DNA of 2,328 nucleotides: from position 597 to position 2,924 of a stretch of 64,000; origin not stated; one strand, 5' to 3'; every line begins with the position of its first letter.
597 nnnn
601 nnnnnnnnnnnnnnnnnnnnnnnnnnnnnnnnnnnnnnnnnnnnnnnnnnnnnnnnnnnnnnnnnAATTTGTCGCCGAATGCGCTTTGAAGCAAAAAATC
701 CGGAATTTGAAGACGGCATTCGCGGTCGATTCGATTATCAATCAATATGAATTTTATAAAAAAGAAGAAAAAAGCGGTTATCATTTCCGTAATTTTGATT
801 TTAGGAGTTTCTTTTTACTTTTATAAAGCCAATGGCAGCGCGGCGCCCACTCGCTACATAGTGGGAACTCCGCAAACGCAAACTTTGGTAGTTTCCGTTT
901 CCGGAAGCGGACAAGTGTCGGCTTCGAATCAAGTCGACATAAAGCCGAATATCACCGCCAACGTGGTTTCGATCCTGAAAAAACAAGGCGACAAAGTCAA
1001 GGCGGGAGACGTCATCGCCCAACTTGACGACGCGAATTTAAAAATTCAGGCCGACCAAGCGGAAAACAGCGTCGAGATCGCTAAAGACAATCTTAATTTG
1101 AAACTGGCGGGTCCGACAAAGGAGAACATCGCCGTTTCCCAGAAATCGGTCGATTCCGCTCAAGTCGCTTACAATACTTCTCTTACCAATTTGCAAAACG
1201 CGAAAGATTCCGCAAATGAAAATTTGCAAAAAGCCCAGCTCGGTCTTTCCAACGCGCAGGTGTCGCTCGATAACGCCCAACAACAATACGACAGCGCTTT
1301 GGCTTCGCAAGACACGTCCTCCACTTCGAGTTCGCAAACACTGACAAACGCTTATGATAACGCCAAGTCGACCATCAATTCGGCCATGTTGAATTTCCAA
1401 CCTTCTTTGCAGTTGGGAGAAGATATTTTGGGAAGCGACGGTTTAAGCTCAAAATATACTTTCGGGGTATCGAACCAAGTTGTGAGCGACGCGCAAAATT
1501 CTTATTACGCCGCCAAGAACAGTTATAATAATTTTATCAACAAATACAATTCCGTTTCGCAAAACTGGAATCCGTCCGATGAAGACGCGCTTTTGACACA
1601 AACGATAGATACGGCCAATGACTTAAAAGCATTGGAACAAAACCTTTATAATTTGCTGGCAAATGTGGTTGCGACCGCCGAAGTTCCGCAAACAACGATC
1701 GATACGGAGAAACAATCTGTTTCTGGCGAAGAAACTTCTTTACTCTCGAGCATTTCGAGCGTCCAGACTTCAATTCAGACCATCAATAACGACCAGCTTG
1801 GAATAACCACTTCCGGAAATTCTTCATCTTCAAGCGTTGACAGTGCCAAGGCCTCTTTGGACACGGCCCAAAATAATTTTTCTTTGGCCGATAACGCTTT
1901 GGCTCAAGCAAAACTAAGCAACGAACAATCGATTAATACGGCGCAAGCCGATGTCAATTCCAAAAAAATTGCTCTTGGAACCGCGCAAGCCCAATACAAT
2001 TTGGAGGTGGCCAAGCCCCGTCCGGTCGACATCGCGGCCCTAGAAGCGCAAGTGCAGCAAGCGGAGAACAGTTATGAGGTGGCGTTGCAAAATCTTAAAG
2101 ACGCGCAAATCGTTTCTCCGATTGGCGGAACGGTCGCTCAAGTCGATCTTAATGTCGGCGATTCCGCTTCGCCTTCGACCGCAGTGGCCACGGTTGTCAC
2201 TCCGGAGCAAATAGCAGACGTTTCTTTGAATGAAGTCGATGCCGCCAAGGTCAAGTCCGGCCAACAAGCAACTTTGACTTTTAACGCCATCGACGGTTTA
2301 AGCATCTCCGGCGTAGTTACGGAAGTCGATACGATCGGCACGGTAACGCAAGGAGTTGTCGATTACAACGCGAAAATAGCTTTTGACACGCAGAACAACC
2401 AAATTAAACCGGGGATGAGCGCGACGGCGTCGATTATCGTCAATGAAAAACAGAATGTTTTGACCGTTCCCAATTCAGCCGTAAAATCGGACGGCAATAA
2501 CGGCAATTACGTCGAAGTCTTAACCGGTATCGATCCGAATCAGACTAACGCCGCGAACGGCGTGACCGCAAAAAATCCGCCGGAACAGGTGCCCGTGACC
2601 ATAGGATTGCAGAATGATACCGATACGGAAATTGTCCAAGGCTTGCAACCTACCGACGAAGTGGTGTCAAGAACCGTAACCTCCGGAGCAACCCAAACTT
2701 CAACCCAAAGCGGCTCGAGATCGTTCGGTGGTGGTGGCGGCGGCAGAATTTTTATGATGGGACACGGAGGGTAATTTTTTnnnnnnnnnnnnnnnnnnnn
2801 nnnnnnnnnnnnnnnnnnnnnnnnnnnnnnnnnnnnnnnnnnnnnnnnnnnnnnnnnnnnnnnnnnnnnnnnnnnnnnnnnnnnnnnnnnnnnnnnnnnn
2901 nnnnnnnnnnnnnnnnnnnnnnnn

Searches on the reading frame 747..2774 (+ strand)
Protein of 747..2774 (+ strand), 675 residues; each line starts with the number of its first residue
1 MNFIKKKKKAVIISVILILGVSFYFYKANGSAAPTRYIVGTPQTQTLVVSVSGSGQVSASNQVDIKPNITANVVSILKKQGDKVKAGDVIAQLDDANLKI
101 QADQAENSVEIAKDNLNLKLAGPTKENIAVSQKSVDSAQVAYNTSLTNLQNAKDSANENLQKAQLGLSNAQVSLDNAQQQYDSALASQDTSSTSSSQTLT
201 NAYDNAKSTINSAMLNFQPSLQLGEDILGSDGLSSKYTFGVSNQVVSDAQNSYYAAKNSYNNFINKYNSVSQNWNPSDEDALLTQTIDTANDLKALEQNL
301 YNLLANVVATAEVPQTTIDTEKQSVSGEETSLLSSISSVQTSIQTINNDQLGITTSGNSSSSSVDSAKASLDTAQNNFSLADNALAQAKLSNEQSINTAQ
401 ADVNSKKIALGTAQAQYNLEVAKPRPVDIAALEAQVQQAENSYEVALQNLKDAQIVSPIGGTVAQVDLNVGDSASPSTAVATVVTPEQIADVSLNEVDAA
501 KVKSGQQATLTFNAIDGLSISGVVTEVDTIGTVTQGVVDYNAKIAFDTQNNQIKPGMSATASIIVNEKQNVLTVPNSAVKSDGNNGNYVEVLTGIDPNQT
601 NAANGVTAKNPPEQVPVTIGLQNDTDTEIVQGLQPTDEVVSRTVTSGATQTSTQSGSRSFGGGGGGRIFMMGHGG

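Call 77: find_encoding_contigs(protein=window:747-2774:+, flank=10000, max_places=2)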
Protein window:747-2774:+ (675 aa): 3 contigs read that carry it; 1 place shown.
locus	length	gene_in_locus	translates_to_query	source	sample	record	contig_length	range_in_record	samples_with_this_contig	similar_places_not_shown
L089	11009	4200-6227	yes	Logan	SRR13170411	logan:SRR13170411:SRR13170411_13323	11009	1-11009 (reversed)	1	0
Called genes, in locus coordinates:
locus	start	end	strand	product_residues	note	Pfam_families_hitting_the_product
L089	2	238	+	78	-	?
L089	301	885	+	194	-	PF09335:VTT_dom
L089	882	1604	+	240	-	PF00535:Glycos_transf_2, PF10111:Glyco_tranf_2_2, PF13506:Glyco_transf_21 (weak), PF13641:Glyco_tranf_2_3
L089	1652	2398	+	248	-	PF00535:Glycos_transf_2, PF10111:Glyco_tranf_2_2 (weak), PF13641:Glyco_tranf_2_3 (weak), PF13506:Glyco_transf_21 (faint), PF13632:Glyco_trans_2_3, PF02709:Glyco_transf_7C (faint)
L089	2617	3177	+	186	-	PF04542:Sigma70_r2, PF08281:Sigma70_r4_2, PF04545:Sigma70_r4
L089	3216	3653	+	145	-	-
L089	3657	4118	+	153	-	-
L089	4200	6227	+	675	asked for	PF25917:BSH_RND, PF25881:HH_YBHG (faint), PF25954:Beta-barrel_RND_2 (faint), PF25967:RND-MFP_C (faint), PF25990:Beta-barrel_YknX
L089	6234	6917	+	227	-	PF02463:SMC_N (faint), PF00005:ABC_tran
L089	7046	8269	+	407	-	PF12704:MacB_PCD, PF02687:FtsX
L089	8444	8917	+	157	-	-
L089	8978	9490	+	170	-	-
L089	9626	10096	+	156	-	PF00293:NUDIX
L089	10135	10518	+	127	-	-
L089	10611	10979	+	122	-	PF07883:Cupin_2, PF02311:AraC_binding (weak)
